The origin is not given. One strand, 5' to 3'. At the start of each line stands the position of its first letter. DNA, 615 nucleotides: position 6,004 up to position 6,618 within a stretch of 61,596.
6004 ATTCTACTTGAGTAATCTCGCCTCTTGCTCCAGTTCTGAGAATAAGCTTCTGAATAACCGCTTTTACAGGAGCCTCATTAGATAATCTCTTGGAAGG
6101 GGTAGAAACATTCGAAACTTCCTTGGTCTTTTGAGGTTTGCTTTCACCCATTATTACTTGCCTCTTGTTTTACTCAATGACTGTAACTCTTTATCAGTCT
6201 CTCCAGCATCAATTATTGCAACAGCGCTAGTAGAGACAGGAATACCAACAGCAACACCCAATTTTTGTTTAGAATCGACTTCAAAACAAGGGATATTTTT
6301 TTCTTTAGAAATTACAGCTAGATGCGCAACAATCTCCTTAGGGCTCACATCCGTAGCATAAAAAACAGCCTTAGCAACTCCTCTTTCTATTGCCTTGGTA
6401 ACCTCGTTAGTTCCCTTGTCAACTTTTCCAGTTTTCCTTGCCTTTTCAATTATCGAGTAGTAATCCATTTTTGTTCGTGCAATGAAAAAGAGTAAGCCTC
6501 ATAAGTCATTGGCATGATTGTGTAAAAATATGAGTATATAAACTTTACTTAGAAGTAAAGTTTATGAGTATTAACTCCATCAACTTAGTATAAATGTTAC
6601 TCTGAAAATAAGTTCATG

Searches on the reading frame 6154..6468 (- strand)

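Call 31: search_protein_families(library=pfam, max_evalue=0.001, proteins=[window:6154-6468:-])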
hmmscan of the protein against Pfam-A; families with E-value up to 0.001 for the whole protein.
window:6154-6468:- (104 aa): 1 family
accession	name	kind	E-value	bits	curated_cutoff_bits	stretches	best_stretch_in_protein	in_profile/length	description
PF01248.31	Ribosomal_L7Ae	-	7.6e-25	86.9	22.1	1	3-92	3-92/95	Ribosomal protein L7Ae/L30e/S12e/Gadd45 family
